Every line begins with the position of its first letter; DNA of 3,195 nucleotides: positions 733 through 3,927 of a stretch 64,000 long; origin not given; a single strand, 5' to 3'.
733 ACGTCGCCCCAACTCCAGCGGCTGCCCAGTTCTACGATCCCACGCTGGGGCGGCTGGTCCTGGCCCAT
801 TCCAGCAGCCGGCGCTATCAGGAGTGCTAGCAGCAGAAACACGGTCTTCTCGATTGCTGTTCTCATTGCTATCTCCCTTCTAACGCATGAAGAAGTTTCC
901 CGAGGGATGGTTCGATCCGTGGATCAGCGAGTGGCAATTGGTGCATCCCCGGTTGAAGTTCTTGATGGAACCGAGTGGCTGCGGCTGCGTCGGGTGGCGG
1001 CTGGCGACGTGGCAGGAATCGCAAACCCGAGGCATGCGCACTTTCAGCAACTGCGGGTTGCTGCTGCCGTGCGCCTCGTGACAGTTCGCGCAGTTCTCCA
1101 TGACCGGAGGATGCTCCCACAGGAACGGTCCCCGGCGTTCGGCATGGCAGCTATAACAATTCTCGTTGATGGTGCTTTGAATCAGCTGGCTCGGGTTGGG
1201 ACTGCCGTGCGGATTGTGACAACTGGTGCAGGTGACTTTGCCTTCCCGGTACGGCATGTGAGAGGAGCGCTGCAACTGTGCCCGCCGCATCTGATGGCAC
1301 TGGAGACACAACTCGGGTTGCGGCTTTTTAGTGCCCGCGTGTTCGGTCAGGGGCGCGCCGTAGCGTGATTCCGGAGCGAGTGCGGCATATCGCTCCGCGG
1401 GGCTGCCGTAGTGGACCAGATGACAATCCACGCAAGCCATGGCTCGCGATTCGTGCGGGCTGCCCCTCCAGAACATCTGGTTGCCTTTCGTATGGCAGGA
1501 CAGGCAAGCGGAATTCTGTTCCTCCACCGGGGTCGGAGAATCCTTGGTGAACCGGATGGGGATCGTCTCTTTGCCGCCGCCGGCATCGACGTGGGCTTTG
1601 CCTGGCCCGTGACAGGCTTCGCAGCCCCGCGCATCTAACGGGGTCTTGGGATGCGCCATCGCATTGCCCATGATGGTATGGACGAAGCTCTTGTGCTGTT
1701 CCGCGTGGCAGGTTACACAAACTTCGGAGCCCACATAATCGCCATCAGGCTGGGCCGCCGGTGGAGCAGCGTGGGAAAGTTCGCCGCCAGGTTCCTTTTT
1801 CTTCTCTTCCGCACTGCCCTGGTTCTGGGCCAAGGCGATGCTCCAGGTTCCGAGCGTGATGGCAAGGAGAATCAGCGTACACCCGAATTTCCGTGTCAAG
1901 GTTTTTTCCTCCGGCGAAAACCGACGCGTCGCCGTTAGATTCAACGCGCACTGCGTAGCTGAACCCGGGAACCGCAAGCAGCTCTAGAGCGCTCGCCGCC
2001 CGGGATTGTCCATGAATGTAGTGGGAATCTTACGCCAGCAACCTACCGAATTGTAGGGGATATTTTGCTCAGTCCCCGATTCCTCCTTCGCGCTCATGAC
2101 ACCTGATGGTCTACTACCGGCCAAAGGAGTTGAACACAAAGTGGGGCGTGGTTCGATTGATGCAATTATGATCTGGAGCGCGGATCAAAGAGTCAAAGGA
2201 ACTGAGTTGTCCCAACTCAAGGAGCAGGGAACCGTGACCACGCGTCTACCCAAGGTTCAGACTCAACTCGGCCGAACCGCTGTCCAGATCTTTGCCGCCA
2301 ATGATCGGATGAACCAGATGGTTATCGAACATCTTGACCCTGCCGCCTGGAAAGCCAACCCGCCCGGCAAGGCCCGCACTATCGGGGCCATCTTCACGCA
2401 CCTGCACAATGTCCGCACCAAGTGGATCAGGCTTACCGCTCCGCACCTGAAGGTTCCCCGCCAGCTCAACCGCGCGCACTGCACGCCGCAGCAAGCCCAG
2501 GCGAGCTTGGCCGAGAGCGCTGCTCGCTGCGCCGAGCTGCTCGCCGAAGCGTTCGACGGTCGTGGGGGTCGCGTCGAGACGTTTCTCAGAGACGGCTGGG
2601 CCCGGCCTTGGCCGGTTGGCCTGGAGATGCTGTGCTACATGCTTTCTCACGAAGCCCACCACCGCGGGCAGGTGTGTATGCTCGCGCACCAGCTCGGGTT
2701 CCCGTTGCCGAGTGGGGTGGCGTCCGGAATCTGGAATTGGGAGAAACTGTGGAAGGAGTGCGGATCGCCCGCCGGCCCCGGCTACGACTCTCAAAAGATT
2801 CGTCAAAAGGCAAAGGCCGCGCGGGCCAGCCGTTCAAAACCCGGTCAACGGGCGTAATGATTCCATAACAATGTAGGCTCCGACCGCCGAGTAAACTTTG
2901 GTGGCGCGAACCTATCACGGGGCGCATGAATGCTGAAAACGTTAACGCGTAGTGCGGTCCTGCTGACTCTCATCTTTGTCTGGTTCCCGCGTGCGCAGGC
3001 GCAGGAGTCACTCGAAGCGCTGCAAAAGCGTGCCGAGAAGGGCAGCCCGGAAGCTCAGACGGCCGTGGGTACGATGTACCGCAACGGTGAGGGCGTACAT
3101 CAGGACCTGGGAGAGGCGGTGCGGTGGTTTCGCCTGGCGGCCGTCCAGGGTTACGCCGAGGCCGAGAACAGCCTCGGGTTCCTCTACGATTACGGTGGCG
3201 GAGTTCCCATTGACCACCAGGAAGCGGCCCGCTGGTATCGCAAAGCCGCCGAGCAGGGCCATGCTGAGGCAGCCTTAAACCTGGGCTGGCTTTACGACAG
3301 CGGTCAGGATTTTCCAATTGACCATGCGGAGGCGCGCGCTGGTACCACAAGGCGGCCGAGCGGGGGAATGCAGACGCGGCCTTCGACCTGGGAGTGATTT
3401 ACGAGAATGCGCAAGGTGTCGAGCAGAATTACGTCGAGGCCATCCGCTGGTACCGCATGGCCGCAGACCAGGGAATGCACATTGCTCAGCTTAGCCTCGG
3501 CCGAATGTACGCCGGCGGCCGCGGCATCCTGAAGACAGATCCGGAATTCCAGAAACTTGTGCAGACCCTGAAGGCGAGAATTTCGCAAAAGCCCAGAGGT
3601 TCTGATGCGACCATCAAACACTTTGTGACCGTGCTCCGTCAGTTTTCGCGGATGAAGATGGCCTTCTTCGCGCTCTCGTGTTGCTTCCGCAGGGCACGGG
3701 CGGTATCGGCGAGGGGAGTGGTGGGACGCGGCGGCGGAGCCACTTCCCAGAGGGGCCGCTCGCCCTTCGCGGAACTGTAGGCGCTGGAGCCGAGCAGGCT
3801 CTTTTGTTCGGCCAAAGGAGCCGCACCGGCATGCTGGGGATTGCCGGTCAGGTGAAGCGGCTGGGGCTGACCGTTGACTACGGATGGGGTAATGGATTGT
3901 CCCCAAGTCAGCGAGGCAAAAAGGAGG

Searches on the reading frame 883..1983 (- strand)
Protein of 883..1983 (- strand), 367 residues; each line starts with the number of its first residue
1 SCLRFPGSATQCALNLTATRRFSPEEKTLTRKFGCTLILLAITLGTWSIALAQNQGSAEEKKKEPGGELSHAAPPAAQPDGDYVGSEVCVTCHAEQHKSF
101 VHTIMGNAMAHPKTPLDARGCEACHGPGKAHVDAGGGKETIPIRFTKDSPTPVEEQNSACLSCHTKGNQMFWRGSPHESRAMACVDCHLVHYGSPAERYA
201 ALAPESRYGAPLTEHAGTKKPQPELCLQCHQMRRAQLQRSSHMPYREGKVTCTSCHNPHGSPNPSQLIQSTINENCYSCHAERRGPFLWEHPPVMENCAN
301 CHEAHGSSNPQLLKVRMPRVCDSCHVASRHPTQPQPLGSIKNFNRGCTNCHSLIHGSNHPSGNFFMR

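Call 21: search_protein_families(library=pfam, proteins=[window:883-1983:-], max_evalue=0.0001)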
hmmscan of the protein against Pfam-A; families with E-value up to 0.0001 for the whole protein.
window:883-1983:- (367 aa): 5 families
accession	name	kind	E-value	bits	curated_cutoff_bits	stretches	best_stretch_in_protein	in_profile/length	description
PF09699.15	Paired_CXXCH_1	-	2.2e-32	110.9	20.6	2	242-284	1-40/41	Doubled CXXCH motif (Paired_CXXCH_1)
PF22678.1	Cytochrom_c_NrfB-like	-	3.3e-13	50.4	27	1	121-192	1-69/89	Cytochrome c-type protein NrfB-like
PF14522.11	Cytochrome_C7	-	3.2e-11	43.3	24.8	0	222-280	12-66/67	Cytochrome c7 and related cytochrome c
PF14537.11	Cytochrom_c3_2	-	4.2e-07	30.8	25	0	219-280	22-78/79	Cytochrome c3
PF22113.1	Mtrc-MtrF_II-IV_dom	-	2.1e-06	27.8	30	0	86-130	120-168/176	Outer membrane cytochrome MtrC/MtrF-like, domains II/IV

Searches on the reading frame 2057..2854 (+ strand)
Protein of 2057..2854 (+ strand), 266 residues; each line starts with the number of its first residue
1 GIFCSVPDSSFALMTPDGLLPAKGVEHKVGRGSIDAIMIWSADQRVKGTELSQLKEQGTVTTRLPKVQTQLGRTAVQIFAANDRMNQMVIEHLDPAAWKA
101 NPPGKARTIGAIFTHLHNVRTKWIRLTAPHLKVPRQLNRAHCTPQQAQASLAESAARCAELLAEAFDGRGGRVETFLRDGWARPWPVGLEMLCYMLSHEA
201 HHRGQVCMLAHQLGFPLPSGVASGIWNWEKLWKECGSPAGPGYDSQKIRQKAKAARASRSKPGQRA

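Call 21: search_protein_families(library=pfam, proteins=[window:2057-2854:+], max_evalue=0.0001)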
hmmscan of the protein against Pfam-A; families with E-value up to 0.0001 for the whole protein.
window:2057-2854:+ (266 aa): 2 families
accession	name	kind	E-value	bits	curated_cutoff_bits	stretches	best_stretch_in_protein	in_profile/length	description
PF05163.17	DinB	-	5.2e-14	53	23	1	74-216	7-148/165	DinB family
PF12867.12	DinB_2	-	5.8e-07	30.4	24.8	1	85-206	8-128/128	DinB superfamily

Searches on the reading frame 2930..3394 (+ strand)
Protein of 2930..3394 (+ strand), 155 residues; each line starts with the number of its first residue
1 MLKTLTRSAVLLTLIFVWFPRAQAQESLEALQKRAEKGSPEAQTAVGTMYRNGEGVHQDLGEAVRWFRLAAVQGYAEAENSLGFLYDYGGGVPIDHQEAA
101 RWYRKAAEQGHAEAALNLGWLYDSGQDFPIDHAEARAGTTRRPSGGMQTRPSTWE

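Call 21: search_protein_families(library=pfam, proteins=[window:2930-3394:+], max_evalue=0.0001)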
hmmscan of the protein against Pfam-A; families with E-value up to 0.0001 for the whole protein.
window:2930-3394:+ (155 aa): 1 family
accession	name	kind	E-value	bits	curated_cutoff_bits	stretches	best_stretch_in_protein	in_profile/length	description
PF08238.18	Sel1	-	4.4e-22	78.1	30.7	2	76-111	1-36/36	Sel1 repeat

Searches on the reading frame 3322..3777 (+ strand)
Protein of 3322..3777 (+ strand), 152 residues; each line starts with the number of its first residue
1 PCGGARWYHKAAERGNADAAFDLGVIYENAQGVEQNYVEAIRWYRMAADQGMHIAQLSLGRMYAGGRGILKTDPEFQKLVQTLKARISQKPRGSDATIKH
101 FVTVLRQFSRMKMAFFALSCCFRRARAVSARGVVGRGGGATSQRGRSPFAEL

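Call 21: search_protein_families(library=pfam, proteins=[window:3322-3777:+], max_evalue=0.0001)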
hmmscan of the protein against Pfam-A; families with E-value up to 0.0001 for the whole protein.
window:3322-3777:+ (152 aa): 1 family
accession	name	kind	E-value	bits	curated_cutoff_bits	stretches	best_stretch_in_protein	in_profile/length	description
PF08238.18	Sel1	-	1.1e-15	57.9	30.7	1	17-51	1-35/36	Sel1 repeat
